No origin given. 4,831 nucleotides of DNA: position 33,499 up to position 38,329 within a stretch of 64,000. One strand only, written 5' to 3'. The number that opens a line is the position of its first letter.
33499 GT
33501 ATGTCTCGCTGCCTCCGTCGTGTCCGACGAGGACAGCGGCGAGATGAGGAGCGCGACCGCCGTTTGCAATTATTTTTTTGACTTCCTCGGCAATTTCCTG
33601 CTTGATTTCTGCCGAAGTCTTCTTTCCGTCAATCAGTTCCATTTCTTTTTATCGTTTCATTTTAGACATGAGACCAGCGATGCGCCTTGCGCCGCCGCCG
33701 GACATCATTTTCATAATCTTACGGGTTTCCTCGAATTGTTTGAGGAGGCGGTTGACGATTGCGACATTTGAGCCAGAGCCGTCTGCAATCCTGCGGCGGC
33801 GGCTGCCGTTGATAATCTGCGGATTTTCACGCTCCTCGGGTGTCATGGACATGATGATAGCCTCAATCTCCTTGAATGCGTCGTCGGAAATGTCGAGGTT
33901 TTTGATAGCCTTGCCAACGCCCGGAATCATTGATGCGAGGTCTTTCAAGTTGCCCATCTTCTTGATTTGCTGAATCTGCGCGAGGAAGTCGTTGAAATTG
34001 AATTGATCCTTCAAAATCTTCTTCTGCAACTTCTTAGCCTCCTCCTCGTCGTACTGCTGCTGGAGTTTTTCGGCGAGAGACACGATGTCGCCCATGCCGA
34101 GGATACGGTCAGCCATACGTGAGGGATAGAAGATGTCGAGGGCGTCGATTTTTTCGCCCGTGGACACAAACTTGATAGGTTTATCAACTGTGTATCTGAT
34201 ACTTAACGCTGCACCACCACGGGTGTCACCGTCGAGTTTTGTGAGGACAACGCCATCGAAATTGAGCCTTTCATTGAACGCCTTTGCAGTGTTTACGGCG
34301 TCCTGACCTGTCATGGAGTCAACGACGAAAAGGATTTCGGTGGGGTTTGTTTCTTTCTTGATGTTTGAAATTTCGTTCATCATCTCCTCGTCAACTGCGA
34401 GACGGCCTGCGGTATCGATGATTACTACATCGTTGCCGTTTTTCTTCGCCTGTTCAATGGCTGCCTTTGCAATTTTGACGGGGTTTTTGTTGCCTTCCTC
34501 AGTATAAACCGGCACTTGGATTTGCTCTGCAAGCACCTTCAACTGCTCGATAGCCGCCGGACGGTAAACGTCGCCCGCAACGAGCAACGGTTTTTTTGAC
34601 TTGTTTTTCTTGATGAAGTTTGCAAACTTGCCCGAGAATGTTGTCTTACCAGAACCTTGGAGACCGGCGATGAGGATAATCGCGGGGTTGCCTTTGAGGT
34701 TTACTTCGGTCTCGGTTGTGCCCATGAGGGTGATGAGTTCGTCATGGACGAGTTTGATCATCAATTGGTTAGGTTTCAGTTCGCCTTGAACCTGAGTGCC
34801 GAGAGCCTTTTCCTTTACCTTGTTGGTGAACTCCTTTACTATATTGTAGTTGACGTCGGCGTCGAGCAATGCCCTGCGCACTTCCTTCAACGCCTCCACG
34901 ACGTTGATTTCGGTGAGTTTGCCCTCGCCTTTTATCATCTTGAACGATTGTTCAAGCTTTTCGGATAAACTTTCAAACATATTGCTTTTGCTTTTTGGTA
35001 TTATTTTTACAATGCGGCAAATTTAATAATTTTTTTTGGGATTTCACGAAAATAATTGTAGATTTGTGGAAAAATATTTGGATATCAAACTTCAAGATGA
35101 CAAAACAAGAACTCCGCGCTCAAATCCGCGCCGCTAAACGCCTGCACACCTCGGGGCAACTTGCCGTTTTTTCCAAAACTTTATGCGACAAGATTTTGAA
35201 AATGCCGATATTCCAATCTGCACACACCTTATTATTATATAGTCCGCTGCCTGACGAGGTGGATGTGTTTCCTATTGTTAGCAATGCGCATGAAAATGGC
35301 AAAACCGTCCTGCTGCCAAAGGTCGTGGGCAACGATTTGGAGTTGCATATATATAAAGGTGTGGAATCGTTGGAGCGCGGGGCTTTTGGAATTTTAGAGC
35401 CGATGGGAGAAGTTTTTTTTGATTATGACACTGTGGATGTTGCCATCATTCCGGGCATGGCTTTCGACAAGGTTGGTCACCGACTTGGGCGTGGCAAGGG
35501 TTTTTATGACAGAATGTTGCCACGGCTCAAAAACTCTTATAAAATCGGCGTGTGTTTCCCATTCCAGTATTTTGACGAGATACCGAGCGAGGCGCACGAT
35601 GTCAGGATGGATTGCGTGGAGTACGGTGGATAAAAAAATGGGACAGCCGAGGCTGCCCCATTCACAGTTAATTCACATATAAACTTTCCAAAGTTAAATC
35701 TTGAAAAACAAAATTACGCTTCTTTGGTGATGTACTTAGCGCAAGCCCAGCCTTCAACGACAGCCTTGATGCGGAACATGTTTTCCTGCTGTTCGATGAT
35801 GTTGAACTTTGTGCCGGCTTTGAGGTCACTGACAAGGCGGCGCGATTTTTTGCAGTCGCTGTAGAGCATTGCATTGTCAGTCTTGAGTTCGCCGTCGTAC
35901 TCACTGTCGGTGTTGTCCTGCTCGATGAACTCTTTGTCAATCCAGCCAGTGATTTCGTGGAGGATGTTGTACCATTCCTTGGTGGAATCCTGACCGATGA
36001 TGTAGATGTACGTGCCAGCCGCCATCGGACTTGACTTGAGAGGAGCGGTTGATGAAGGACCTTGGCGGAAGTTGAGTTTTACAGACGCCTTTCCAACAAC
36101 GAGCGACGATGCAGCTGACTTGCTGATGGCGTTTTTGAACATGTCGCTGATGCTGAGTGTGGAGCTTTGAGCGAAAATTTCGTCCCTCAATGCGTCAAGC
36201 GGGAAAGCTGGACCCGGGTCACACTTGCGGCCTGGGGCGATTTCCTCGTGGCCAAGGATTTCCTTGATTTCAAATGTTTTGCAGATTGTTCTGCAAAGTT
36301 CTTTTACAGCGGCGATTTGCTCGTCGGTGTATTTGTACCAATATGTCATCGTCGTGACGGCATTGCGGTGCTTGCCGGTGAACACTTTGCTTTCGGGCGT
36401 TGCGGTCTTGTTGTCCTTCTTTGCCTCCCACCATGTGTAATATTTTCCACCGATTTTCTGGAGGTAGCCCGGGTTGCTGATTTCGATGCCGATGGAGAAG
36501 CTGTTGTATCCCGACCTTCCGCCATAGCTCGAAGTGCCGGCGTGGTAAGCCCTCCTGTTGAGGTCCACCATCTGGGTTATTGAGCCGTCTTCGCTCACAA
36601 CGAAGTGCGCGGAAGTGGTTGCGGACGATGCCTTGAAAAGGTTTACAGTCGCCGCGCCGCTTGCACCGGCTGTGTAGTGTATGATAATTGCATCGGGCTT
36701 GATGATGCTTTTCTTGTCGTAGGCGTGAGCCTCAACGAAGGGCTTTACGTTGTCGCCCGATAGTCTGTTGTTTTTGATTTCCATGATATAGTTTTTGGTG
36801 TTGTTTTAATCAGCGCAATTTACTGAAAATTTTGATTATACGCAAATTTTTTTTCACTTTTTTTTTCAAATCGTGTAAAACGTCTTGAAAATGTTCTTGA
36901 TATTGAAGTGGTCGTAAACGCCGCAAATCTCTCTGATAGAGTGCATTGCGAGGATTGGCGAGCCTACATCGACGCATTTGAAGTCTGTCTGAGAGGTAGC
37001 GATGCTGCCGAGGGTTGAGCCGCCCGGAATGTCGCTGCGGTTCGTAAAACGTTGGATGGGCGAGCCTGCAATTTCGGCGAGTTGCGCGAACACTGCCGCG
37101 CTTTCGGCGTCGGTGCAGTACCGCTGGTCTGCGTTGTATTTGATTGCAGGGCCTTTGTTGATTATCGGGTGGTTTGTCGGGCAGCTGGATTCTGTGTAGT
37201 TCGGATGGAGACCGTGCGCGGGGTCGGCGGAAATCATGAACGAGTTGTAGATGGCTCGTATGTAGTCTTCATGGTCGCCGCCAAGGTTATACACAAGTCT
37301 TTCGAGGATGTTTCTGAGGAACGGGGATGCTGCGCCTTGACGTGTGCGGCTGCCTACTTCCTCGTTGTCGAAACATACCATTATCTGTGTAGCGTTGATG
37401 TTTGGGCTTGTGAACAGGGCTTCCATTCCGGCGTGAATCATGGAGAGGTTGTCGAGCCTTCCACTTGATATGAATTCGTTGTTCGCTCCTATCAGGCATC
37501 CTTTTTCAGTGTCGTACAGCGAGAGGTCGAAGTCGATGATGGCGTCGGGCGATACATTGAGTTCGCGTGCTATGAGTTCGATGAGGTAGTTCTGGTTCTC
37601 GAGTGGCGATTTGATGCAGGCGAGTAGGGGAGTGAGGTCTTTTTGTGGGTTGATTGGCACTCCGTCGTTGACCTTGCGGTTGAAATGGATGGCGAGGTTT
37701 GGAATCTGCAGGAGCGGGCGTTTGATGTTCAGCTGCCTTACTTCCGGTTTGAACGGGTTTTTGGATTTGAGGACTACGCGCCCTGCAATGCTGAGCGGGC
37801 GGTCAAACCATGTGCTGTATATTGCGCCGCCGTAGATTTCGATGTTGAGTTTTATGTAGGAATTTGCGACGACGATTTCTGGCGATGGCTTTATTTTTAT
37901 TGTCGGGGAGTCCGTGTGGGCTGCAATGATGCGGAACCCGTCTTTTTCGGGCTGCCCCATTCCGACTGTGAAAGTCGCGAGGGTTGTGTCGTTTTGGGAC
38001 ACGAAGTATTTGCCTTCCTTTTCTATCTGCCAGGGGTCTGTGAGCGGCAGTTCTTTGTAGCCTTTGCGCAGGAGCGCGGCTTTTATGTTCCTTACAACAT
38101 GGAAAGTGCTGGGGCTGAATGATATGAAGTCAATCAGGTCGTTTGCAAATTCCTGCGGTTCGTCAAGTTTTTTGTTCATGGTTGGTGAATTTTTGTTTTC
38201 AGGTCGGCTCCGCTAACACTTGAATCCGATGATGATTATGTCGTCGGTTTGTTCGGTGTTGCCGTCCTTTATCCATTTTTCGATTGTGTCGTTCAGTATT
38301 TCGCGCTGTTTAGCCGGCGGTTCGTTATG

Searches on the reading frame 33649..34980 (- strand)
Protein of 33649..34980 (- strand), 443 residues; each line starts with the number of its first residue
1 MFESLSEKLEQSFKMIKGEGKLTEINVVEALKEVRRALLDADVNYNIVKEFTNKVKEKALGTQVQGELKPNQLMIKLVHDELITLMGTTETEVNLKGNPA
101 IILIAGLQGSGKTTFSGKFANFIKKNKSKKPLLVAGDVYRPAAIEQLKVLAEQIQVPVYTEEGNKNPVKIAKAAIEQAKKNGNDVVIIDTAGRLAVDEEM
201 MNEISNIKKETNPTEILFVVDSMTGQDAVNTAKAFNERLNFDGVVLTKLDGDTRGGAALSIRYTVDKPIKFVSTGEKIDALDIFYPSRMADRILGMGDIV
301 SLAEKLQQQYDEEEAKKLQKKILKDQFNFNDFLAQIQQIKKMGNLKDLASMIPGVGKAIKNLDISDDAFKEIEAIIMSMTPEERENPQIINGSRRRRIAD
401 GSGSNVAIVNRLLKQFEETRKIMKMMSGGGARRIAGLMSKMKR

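Call 15: search_protein_families(library=pfam, proteins=[window:33649-34980:-], max_evalue=0.001)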
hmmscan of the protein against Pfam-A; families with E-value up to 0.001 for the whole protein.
window:33649-34980:- (443 aa): 9 families
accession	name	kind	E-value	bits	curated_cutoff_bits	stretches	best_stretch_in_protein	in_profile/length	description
PF00448.28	SRP54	-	6.3e-76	254.8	22.7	1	99-295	1-196/196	SRP54-type protein, GTPase domain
PF02978.25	SRP_SPB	-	2.2e-35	121.4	27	1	326-423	1-91/91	Signal peptide binding domain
PF02881.24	SRP54_N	-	1e-18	67.7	22.4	1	5-82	1-75/75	SRP54-type protein, helical bundle domain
PF13401.12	AAA_22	-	9.8e-07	29.6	27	1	99-218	5-120/130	AAA domain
PF06414.18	Zeta_toxin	-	2.4e-06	27.6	22.3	1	94-191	11-103/199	Zeta toxin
PF13207.12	AAA_17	-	8e-06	26.6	27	1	106-220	2-109/136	AAA domain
PF02492.25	cobW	-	4e-05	23.7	20.7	1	101-250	2-154/180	CobW/HypB/UreG, nucleotide-binding domain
PF06745.19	ATPase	-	0.00042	20.2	26.6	1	100-231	20-136/231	KaiC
PF09439.16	SRPRB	-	0.00062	19.6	25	0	177-232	40-93/178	Signal recognition particle receptor beta subunit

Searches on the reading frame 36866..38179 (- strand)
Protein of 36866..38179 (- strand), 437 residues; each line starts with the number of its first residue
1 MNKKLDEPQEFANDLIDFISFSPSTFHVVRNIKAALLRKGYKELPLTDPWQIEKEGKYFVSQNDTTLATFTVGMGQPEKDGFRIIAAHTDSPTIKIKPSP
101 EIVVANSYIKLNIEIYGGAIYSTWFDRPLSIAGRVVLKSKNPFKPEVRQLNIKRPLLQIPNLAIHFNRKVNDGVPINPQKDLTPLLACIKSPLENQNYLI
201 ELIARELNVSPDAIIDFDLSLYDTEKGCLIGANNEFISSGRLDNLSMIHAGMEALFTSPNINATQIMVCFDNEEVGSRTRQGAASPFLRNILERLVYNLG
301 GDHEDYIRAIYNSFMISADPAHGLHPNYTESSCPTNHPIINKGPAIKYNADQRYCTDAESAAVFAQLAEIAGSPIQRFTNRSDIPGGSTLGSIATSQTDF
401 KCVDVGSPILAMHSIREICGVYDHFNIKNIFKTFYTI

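Call 15: search_protein_families(library=pfam, proteins=[window:36866-38179:-], max_evalue=0.001)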
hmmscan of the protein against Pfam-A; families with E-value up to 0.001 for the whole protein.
window:36866-38179:- (437 aa): 2 families
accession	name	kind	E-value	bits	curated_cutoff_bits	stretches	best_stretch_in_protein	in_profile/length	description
PF02127.20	Peptidase_M18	-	6.1e-132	440.9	24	1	18-435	1-432/432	Aminopeptidase I zinc metalloprotease (M18)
PF05343.19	Peptidase_M42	-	0.00072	19.1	23.2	0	336-426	203-288/292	M42 glutamyl aminopeptidase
